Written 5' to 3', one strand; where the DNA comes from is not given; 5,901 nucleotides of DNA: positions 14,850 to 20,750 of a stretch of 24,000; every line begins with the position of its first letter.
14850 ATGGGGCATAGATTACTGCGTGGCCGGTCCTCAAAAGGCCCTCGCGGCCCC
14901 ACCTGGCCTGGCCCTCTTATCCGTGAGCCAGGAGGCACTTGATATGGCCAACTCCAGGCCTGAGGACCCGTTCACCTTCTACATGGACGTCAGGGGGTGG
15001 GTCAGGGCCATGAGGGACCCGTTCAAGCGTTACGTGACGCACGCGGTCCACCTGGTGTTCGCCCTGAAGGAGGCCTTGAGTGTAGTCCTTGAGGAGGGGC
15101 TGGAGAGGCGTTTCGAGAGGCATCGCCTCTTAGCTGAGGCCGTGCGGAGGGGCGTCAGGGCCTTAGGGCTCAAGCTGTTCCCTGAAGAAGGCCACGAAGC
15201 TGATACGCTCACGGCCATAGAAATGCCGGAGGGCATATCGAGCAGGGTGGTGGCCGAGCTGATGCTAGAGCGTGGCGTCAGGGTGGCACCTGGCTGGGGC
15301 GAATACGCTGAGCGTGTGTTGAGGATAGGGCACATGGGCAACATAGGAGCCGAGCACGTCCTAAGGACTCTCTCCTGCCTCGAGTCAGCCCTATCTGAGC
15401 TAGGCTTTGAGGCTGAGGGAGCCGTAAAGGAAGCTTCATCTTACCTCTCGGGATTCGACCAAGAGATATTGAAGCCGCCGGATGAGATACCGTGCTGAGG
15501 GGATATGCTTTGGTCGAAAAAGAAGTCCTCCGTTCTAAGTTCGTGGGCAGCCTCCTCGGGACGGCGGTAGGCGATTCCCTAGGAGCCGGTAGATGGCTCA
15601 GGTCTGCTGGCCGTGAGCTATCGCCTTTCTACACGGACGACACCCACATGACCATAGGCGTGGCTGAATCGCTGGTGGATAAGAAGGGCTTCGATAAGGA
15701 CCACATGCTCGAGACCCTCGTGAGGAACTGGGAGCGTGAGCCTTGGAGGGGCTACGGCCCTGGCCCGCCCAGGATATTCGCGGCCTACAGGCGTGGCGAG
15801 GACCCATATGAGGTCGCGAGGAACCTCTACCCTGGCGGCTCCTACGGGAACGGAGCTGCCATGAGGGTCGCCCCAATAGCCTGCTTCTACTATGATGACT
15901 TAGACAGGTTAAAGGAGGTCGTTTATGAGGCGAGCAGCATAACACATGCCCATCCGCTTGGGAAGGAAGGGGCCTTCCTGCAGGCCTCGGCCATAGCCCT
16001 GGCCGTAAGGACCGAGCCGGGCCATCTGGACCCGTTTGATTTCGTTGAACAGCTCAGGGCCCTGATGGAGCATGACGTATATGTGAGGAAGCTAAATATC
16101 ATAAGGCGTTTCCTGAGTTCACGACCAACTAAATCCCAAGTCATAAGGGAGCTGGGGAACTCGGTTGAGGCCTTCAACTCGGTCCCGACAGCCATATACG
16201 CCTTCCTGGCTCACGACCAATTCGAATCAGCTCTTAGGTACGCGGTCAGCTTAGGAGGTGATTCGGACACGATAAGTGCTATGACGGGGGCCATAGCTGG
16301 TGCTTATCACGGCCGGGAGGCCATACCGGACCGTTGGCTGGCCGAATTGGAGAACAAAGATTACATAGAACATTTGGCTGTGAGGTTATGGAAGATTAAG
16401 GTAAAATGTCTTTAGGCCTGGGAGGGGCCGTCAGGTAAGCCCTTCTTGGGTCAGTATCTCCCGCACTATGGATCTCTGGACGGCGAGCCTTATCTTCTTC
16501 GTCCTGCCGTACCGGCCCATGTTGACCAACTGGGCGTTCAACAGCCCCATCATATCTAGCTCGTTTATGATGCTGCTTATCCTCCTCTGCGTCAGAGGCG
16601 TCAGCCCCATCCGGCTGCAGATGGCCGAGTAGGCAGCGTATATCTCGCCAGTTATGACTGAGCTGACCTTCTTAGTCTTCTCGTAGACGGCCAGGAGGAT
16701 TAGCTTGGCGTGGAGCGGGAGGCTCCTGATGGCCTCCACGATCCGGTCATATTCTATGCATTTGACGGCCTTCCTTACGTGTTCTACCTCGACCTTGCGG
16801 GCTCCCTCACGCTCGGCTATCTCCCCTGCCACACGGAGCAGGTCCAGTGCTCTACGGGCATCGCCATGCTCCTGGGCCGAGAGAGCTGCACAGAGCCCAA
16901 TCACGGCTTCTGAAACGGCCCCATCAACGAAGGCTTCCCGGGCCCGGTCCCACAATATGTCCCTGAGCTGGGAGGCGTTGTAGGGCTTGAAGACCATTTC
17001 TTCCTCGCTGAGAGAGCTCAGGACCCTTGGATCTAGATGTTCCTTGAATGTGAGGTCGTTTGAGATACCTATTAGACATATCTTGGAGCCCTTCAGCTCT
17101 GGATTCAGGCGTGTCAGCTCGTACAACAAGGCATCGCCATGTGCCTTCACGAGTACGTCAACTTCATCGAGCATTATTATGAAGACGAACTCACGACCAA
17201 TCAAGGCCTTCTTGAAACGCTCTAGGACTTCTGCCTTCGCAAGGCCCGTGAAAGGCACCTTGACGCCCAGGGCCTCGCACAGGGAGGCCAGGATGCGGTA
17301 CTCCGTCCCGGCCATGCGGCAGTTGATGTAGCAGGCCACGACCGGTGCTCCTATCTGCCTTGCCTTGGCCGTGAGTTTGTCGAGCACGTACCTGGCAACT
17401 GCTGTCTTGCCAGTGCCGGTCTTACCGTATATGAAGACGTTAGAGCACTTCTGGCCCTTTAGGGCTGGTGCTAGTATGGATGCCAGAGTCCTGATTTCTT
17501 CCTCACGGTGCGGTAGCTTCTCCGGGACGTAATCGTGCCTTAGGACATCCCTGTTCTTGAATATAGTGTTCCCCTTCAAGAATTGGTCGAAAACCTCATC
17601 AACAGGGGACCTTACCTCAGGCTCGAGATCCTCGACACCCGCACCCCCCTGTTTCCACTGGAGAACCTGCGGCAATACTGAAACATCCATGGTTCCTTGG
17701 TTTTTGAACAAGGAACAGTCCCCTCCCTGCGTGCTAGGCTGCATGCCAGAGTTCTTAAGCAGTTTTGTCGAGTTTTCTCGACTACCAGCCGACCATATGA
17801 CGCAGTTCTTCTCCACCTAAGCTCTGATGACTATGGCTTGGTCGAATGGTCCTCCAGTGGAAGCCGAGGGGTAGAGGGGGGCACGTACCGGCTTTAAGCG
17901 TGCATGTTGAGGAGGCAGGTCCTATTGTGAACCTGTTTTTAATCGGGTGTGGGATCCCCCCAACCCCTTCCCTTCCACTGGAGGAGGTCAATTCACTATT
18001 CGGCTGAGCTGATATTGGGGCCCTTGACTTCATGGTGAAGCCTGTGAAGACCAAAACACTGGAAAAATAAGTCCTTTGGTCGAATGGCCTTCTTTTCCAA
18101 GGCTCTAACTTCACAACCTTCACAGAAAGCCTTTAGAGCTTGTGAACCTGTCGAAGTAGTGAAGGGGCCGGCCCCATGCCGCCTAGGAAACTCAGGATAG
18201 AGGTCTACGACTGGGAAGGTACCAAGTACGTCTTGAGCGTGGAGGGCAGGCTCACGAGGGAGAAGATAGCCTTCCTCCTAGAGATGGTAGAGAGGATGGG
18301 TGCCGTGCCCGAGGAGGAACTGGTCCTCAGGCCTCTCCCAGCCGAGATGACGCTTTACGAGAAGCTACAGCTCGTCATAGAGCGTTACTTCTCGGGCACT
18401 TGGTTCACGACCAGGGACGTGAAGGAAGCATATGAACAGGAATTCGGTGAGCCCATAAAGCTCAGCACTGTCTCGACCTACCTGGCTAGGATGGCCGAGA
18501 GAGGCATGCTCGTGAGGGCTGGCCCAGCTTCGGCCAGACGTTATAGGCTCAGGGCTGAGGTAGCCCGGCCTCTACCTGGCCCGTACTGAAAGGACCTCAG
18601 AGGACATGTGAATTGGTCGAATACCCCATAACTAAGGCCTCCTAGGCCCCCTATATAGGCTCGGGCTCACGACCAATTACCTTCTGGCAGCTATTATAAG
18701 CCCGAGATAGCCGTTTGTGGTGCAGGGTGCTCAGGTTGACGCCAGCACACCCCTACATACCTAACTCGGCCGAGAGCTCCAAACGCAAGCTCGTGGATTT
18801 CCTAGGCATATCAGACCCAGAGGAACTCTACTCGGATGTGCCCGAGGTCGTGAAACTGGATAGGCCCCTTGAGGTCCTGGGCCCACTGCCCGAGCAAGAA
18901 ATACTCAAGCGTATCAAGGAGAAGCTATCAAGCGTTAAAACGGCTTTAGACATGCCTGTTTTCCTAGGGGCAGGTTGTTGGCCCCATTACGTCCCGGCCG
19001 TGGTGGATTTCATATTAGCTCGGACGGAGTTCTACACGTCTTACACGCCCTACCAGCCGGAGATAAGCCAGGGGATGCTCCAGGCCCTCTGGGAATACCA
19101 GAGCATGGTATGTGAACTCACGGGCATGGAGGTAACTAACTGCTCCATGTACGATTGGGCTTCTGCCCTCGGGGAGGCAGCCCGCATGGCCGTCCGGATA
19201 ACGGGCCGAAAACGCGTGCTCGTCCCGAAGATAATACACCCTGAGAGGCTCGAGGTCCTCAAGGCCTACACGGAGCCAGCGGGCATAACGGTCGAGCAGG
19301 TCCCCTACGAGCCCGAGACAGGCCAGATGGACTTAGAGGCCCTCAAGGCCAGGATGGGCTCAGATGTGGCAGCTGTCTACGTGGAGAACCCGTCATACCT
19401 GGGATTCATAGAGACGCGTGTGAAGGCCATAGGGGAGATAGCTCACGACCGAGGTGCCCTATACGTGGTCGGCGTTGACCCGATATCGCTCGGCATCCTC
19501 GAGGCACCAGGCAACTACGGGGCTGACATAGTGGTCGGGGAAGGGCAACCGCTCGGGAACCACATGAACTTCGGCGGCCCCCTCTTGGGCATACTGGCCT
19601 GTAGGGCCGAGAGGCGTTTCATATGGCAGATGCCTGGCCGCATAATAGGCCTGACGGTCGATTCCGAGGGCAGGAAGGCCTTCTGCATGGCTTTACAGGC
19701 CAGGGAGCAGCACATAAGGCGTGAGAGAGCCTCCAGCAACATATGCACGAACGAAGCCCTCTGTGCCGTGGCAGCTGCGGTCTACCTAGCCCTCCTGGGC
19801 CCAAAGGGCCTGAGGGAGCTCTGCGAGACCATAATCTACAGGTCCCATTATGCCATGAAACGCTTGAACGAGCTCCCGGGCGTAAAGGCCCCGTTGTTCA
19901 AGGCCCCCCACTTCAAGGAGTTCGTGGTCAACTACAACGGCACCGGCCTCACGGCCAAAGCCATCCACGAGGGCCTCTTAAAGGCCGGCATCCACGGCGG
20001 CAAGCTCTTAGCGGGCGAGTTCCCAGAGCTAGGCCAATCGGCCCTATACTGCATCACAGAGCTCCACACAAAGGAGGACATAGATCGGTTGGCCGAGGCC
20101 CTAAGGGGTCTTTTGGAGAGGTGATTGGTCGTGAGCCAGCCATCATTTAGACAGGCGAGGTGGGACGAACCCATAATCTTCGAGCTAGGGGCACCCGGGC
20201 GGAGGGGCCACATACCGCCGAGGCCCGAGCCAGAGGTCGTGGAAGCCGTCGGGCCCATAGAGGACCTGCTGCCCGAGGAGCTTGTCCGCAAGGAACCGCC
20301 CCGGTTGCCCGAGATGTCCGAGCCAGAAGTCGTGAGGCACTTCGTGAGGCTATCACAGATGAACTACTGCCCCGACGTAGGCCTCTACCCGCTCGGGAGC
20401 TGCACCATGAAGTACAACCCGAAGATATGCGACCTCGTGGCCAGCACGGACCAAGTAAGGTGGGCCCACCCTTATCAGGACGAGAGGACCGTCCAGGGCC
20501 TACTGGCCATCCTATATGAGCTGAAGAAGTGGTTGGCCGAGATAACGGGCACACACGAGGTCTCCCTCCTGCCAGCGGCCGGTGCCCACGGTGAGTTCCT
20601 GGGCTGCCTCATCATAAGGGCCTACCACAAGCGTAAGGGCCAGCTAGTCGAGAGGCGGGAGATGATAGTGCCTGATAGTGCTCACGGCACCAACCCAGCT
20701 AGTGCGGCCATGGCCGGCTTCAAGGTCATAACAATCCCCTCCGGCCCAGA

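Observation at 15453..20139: Over-represented TTGGTCG-core word family concentrated around the origin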

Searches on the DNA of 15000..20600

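Call 64: search_rna_families(source=window, start=15000, end=20600, threshold=evalue, max_evalue=1)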
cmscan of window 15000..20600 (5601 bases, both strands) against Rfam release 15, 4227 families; matches with E-value up to 1: 0.
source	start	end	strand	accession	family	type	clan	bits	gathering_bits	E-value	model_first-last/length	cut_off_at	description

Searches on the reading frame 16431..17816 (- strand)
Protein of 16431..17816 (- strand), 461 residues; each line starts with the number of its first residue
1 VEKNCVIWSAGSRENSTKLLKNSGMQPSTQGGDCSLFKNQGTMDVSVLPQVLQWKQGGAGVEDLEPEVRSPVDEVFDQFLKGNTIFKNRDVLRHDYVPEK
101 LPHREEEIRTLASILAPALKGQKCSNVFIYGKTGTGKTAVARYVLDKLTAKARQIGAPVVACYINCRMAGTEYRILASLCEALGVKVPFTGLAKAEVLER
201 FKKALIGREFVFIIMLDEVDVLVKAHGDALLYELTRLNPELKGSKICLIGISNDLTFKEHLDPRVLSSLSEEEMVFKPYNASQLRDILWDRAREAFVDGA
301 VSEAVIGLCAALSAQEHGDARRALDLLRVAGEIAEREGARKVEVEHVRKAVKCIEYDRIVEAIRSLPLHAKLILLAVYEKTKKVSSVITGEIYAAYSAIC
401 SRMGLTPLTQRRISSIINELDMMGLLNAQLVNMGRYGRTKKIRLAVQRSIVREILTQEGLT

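Call 8: find_related_loci(query=window:16431-17816:-, collection=genome_contigs, flank=10000)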
Query window:16431-17816:- (461 aa) in genome_contigs; peptide patterns used: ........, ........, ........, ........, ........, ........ (x = any residue, [..] = any of these).
104 stretches matched a pattern; 25 encode a relative of the query (tblastn E <= 1e-3); 25 distinct loci.
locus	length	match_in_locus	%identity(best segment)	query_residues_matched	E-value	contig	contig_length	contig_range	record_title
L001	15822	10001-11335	77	20-460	0e+0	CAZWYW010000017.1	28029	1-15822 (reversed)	MAG TPA_asm: uncultured Candidatus Bathyarchaeia archaeon isolate SRP141552_co1_226 genome assembly, contig: NODE_613_le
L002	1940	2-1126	82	86-460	0e+0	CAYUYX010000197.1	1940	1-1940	MAG TPA_asm: uncultured Candidatus Bathyarchaeia archaeon isolate SRP141552_co1_224 genome assembly, contig: NODE_34727_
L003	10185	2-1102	81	94-460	0e+0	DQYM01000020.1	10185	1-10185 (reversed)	MAG TPA_asm: Candidatus Bathyarchaeota archaeon isolate HyVt-157 Ga0116200_10001112, whole genome shotgun sequence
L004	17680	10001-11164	61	72-458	2e-163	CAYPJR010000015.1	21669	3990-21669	MAG TPA_asm: uncultured Candidatus Bathyarchaeia archaeon isolate SRP104967_co1_31 genome assembly, contig: NODE_815_len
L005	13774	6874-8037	61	72-458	2e-160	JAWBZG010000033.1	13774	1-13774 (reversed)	MAG: Candidatus Bathyarchaeia archaeon isolate JZ-1_201901_bins_53 JZ-1_201901_bins_53_scaffold_33, whole genome shotgun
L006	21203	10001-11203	60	58-458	2e-159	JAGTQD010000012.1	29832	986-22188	MAG: Candidatus Bathyarchaeota archaeon isolate JZ_bin_36.1 JZ_bin_36.1_NODE_12, whole genome shotgun sequence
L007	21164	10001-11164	62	72-458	5e-159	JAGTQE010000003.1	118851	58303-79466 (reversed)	MAG: Candidatus Bathyarchaeota archaeon isolate JZ_bin_36.2 JZ_bin_36.2_NODE_3, whole genome shotgun sequence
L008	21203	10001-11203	60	58-458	3e-158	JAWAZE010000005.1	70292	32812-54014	MAG: Candidatus Bathyarchaeia archaeon isolate ZZQ_201803_bins_71 ZZQ_201803_bins_71_scaffold_5, whole genome shotgun se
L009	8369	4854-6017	61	72-458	7e-158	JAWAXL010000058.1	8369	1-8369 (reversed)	MAG: Candidatus Bathyarchaeia archaeon isolate ZZQ_201803_bins_111 ZZQ_201803_bins_111_scaffold_58, whole genome shotgun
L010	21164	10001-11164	61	72-458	8e-158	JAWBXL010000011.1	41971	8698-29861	MAG: Candidatus Bathyarchaeia archaeon isolate JZ-1_201803_bins_90 JZ-1_201803_bins_90_scaffold_11, whole genome shotgun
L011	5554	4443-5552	64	72-440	1e-158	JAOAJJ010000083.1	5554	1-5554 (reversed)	MAG: Candidatus Bathyarchaeota archaeon isolate SKW196 NODE_82_length_5626_cov_3.976933, whole genome shotgun sequence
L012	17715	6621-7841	57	51-458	7e-155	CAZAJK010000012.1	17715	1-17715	MAG TPA_asm: uncultured Candidatus Bathyarchaeia archaeon isolate SRP141552_co1_237 genome assembly, contig: NODE_1290_l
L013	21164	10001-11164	61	72-458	3e-154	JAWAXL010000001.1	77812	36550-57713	MAG: Candidatus Bathyarchaeia archaeon isolate ZZQ_201803_bins_111 ZZQ_201803_bins_111_scaffold_1, whole genome shotgun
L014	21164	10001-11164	60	72-458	7e-154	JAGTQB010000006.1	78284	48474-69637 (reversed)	MAG: Candidatus Bathyarchaeota archaeon isolate JZ_bin_23 JZ_bin_23_NODE_6, whole genome shotgun sequence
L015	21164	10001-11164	61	72-458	5e-153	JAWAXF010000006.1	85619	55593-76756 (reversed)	MAG: Candidatus Bathyarchaeia archaeon isolate ZZQ_201803_bins_101 ZZQ_201803_bins_101_scaffold_6, whole genome shotgun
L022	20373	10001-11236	43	55-458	6e-107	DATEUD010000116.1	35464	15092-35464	MAG TPA_asm: Nitrososphaera sp. isolate SMAG_U8332 k141_2030742, whole genome shotgun sequence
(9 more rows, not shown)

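Call 9: search_protein_families(library=pfam, proteins=[window:16431-17816:-])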
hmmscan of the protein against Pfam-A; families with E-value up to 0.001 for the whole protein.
window:16431-17816:- (461 aa): 9 families
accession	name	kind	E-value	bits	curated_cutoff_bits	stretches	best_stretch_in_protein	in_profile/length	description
PF09079.17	Cdc6_C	-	3.1e-30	104.4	25.1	1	361-453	1-95/96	CDC6, C terminal winged helix domain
PF22703.2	Cdc6_lid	-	3.6e-27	94.5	27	1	285-350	1-66/68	Cdc6 AAA+ ATPase-type lid domain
PF13191.12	AAA_16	-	2e-12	48.4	32.6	1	100-240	1-161/167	AAA ATPase domain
PF13401.12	AAA_22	-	2.1e-12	47.9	27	1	123-250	4-122/130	AAA domain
PF00004.35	AAA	-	8.4e-08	33.2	21.2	1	128-267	2-120/131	ATPase family associated with various cellular activities (AAA)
PF22606.2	Cdc6-ORC-like_ATPase_lid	-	6.2e-07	29.7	27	1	279-337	1-59/60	Cdc6/ORC-like, ATPase lid domain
PF01637.24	ATPase_2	-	1.6e-05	25.3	33.2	1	104-238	4-139/225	ATPase domain predominantly from Archaea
PF05621.17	TniB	-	1.6e-05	24.8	22.4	1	117-246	28-158/189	Bacterial TniB protein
PF05729.18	NACHT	-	0.00045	20.5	26.7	1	127-229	3-108/167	NACHT domain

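Call 17: find_related_loci(query=window:16431-17708:-, collection=metagenome_contigs, flank=10000)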
Query window:16431-17708:- (425 aa) in metagenome_contigs; peptide patterns used: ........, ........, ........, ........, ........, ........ (x = any residue, [..] = any of these).
93 stretches matched a pattern; 40 encode a relative of the query (tblastn E <= 1e-3); 40 distinct loci.
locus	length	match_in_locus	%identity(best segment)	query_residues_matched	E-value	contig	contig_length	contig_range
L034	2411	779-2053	100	1-425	0e+0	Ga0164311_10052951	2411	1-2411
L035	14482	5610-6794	84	30-424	0e+0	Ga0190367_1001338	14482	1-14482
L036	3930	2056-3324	80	3-424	0e+0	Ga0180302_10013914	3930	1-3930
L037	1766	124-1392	78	3-424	0e+0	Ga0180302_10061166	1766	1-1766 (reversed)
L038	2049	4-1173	81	36-425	0e+0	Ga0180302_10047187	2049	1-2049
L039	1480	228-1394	79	36-424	0e+0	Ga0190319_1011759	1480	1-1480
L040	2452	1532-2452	97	1-307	0e+0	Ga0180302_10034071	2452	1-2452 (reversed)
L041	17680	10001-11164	61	36-422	4e-164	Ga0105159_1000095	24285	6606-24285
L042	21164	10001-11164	61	36-422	1e-163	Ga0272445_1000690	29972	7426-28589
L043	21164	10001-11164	61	36-422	5e-161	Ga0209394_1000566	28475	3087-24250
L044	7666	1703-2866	62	36-422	1e-159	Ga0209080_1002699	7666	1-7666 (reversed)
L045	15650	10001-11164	62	36-422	1e-159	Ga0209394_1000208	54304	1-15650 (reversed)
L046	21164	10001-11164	61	36-422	7e-159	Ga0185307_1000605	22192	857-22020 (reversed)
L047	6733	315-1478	61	36-422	7e-159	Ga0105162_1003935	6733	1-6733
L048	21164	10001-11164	60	36-422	3e-154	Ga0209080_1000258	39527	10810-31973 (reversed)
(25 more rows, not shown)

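Call 45: search_protein_families(library=pfam, proteins=[L001:9172-9585:-, L006:8865-9272:-, L022:9099-9497:-], max_evalue=10)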
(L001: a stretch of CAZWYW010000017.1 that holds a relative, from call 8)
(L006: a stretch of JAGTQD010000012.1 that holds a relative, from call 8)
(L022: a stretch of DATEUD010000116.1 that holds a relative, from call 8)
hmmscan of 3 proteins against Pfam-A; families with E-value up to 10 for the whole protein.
L001:9172-9585:- (138 aa): 5 families
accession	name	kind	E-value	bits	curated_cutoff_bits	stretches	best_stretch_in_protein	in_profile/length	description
PF21100.3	MCM_C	-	0.01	16.1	27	1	80-117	22-58/64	MCM protein C-terminal winged helix-turn-helix domain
PF03965.22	Penicillinase_R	-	0.022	15.5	22.6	1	80-123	18-62/115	Penicillinase repressor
PF12802.13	MarR_2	-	0.029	14.9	27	1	97-122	35-60/61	MarR family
PF13592.12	HTH_33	-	0.056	13.5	25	1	78-106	6-34/60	Winged helix-turn helix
PF25213.1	HVO_A0261_N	-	0.12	12.7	35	1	15-40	58-83/86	HVO_A0261 N-terminal domain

L006:8865-9272:- (136 aa): 10 families
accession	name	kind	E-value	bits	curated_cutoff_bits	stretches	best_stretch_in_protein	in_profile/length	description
PF03965.22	Penicillinase_R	-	0.00012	22.8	22.6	1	77-123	19-63/115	Penicillinase repressor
PF07848.18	PaaX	-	0.002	18.8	24.8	1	96-124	38-66/70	PaaX-like protein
PF01475.25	FUR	-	0.0068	17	23.1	1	73-124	22-73/121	Ferric uptake regulator family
PF03383.21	Serpentine_r_xa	-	0.029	14.8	22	1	58-112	14-66/153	Caenorhabditis serpentine receptor-like protein, class xa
PF21100.3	MCM_C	-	0.029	14.6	27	1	78-115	21-57/64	MCM protein C-terminal winged helix-turn-helix domain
PF14947.12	HTH_45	-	0.03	14.8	25.5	1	13-37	51-75/77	Winged helix-turn-helix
PF24971.1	SAMD1_SHD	-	0.1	13.1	27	1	15-35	20-39/78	SAMD1 small helical domain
PF21248.3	SoFic-like_C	-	0.11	13.1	27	1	100-122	49-71/76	Protein adenylyltransferase SoFic-like, C-terminal domain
PF13412.12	HTH_24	-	0.13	12.4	21.9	1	93-111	29-47/48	Winged helix-turn-helix DNA-binding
PF09079.17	Cdc6_C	-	0.22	12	25.1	1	91-117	48-74/96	CDC6, C terminal winged helix domain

L022:9099-9497:- (133 aa): 3 families
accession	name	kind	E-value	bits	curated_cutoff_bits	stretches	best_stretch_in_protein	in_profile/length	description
PF03965.22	Penicillinase_R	-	0.14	13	22.6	1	74-124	17-65/115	Penicillinase repressor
PF14285.11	DUF4367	-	0.15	13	22.1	1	14-35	89-110/110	Domain of unknown function (DUF4367)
PF07848.18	PaaX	-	0.18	12.5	24.8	1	95-124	38-67/70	PaaX-like protein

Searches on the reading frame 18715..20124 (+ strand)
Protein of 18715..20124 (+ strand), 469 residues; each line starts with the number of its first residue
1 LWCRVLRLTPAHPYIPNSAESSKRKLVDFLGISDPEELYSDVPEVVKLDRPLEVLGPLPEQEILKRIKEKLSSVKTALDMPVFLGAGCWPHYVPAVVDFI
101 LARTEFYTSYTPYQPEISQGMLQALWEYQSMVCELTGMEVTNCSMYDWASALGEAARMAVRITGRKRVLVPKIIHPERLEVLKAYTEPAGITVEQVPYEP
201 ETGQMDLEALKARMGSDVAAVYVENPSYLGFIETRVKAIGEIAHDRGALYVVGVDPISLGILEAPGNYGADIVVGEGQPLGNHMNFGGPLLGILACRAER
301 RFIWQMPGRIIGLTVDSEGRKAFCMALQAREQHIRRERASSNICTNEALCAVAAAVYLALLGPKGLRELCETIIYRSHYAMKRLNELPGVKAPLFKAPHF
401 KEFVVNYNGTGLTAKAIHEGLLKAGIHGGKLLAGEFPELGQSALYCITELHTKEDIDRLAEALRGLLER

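Call 9: search_protein_families(library=pfam, proteins=[window:18715-20124:+])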
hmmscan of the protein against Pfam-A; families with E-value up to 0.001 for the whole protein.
window:18715-20124:+ (469 aa): 2 families
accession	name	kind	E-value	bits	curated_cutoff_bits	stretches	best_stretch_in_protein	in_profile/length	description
PF02347.22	GDC-P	-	5.5e-112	375.2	26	1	14-462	3-428/429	Glycine cleavage system P-protein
PF01053.26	Cys_Met_Meta_PP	-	0.00035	19.7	27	1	172-274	98-193/381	Cys/Met metabolism PLP-dependent enzyme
